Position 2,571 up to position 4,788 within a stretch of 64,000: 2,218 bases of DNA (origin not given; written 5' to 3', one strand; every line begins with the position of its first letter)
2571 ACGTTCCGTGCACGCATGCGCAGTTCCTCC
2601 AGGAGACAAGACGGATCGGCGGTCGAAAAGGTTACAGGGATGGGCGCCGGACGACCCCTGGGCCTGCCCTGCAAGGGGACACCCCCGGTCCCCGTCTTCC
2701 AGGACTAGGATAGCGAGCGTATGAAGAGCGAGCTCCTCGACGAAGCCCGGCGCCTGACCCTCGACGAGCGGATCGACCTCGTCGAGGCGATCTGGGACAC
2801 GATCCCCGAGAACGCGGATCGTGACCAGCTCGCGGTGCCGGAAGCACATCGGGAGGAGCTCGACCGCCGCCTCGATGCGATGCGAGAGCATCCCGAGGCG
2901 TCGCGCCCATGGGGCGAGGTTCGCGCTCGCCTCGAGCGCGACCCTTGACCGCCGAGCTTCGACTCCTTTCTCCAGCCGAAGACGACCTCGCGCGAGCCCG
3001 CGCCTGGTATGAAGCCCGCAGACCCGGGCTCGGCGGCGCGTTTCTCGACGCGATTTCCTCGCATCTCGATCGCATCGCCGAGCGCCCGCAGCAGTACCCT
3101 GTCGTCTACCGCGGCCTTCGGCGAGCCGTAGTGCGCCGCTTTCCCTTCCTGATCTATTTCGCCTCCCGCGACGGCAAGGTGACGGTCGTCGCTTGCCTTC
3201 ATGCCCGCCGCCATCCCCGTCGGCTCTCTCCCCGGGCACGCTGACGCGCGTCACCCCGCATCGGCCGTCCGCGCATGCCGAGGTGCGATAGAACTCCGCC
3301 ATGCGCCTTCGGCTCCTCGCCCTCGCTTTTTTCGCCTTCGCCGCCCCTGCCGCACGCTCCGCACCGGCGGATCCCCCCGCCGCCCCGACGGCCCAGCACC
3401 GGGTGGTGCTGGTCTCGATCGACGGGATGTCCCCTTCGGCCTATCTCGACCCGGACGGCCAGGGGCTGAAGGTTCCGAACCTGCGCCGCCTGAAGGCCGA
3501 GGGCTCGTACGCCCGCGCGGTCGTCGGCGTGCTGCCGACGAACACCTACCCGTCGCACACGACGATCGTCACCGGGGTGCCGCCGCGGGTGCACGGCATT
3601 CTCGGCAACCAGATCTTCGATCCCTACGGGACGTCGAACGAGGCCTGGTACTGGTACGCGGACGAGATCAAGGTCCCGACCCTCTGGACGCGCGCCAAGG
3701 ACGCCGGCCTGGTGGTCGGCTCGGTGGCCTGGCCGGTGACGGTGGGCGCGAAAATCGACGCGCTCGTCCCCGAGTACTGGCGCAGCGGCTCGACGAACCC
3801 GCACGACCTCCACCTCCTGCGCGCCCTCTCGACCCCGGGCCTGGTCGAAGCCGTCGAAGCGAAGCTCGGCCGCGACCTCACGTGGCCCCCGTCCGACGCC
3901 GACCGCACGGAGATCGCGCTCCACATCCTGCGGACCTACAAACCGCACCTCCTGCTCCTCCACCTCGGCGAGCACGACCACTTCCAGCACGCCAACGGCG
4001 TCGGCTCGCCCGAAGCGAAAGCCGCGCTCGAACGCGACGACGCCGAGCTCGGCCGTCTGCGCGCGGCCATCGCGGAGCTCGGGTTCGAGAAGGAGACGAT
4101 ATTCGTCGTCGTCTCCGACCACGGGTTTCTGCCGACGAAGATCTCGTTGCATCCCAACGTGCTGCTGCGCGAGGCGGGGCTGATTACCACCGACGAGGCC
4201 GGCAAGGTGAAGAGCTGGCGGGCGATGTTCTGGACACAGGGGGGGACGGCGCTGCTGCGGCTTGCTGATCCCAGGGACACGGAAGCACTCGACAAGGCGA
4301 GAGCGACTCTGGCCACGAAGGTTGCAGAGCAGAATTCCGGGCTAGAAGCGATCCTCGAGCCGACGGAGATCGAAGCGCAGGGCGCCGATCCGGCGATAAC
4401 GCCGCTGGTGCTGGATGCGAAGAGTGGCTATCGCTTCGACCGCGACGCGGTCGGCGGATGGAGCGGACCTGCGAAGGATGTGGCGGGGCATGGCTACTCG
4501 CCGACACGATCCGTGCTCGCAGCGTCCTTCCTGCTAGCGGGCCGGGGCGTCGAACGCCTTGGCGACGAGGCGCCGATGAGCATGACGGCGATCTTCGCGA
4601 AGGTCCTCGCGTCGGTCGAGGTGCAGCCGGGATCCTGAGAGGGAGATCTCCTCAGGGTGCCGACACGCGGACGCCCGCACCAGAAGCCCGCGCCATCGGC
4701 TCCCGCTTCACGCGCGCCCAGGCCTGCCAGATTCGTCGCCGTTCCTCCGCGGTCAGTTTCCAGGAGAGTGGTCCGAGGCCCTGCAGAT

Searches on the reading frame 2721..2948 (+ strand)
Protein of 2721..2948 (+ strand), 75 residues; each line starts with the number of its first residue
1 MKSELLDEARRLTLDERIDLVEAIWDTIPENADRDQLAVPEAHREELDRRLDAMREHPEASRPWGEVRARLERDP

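Call 70: search_protein_families(library=pfam, proteins=[window:2721-2948:+], max_evalue=0.1)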
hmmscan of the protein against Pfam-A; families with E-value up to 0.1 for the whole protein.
window:2721-2948:+ (75 aa): 1 family
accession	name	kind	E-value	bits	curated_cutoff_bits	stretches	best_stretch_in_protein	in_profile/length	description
PF09720.15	Unstab_antitox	-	1.8e-14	53.9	23.3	1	12-67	2-54/54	Putative addiction module component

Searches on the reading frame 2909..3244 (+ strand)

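Call 70: search_protein_families(library=pfam, proteins=[window:2909-3244:+], max_evalue=0.1)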
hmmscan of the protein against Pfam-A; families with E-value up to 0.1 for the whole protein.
window:2909-3244:+ (111 aa): 1 family
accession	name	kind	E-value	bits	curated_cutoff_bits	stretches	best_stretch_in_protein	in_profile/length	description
PF05016.21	ParE_toxin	-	4.6e-08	34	23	1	18-102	2-88/89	ParE toxin of type II toxin-antitoxin system, parDE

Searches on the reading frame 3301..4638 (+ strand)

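Call 5: search_protein_families(library=pfam, proteins=[window:3301-4638:+], max_evalue=0.01)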
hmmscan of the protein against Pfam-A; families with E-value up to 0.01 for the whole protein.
window:3301-4638:+ (445 aa): 2 families
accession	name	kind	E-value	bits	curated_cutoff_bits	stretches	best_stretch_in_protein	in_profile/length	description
PF01663.27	Phosphodiest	-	2.7e-47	162.5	23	1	35-399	1-341/342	Type I phosphodiesterase / nucleotide pyrophosphatase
PF00884.28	Sulfatase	-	0.00042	20.2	25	0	243-276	210-243/301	Sulfatase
